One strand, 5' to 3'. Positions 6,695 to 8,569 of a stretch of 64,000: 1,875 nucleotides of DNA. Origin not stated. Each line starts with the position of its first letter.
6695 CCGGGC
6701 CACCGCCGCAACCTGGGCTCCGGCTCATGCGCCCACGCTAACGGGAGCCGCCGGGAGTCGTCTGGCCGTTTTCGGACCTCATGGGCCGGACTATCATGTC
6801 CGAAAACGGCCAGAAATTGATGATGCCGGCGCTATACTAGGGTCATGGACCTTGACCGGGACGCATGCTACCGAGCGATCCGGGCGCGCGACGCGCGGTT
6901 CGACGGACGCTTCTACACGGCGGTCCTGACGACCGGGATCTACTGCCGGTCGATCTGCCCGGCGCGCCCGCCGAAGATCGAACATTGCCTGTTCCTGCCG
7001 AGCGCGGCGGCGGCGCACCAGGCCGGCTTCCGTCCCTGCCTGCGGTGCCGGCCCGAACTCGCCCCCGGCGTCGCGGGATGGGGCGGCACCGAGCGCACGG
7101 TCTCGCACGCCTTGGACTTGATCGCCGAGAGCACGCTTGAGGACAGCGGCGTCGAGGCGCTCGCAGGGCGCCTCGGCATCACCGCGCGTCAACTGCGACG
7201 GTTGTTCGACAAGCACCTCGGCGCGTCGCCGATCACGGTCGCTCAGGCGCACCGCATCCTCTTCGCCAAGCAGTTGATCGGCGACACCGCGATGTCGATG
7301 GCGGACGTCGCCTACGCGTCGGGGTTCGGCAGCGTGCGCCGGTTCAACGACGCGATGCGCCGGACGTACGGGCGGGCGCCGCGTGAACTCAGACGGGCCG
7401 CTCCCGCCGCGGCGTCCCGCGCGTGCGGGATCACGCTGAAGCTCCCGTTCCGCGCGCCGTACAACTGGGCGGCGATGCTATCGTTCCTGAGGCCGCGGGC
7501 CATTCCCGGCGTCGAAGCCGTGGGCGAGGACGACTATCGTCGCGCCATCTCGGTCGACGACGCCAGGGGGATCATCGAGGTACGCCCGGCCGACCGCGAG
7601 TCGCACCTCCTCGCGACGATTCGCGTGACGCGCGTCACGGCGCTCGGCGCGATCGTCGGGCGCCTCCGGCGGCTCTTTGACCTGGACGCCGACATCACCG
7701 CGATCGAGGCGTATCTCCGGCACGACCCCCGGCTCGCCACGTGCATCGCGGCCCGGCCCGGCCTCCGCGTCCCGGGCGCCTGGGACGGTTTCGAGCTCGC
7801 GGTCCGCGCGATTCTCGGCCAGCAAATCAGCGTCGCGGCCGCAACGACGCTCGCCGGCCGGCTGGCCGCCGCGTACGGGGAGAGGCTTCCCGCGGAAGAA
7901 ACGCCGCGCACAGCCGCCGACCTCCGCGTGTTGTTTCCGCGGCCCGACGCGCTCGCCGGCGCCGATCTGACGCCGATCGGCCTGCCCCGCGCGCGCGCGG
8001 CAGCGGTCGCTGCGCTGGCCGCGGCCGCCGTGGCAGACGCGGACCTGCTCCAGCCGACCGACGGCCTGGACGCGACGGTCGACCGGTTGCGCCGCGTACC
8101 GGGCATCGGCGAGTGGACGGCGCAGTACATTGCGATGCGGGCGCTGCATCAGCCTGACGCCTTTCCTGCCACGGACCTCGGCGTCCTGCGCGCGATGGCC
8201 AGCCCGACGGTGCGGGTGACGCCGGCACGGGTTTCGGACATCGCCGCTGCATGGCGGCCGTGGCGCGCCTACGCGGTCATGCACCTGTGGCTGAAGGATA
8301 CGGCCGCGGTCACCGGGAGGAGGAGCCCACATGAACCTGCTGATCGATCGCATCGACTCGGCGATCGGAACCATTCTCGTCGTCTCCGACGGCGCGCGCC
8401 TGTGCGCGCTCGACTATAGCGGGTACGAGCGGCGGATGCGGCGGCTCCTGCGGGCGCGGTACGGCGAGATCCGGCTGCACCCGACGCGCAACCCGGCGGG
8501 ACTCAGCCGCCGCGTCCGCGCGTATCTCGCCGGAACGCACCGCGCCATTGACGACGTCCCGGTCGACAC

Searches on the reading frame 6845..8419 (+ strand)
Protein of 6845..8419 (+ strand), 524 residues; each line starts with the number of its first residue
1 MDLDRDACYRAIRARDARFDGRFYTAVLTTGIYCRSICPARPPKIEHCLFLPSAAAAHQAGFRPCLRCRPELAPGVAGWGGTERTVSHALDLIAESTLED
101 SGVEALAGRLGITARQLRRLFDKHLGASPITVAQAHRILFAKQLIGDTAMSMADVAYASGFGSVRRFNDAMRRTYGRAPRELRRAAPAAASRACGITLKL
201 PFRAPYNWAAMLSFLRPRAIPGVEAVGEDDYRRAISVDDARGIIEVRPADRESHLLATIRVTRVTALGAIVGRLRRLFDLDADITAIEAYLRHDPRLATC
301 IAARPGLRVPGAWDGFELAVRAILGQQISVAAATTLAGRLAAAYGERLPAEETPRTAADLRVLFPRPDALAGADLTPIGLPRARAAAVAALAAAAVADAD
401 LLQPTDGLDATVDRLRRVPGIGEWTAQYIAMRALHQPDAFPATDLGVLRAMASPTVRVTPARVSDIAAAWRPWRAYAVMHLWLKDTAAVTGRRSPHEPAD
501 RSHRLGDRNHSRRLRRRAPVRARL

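Call 19: find_encoding_contigs(protein=window:6845-8419:+, flank=10000, max_places=2)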
Protein window:6845-8419:+ (524 aa): 4 contigs read that carry it; 2 places shown.
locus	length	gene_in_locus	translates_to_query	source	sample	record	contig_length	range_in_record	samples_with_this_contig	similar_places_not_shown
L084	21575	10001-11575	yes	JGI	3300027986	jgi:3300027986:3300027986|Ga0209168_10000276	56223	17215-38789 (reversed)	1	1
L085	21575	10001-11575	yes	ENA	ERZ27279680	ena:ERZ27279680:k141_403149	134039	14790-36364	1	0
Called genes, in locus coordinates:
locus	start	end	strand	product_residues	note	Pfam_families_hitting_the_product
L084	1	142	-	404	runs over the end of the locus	PF01321:Creatinase_N (weak), PF00557:Peptidase_M24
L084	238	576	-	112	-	-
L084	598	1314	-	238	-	PF01966:HD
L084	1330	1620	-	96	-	PF02699:YajC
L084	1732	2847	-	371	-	PF01702:TGT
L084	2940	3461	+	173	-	-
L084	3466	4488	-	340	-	PF02547:Queuosine_synth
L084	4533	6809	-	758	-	PF00330:Aconitase, PF00694:Aconitase_C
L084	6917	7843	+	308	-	PF00126:HTH_1, PF03466:LysR_substrate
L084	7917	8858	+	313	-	PF00903:Glyoxalase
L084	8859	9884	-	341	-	PF00892:EamA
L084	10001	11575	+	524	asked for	PF02805:Ada_Zn_binding, PF12833:HTH_18, PF00165:HTH_AraC (weak), PF06029:AlkA_N, PF00730:HhH-GPD (weak)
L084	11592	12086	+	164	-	PF01035:DNA_binding_1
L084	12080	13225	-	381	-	PF08486:SpoIID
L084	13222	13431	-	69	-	PF11146:DUF2905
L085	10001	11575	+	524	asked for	PF02805:Ada_Zn_binding, PF12833:HTH_18, PF00165:HTH_AraC (weak), PF06029:AlkA_N, PF00730:HhH-GPD (weak)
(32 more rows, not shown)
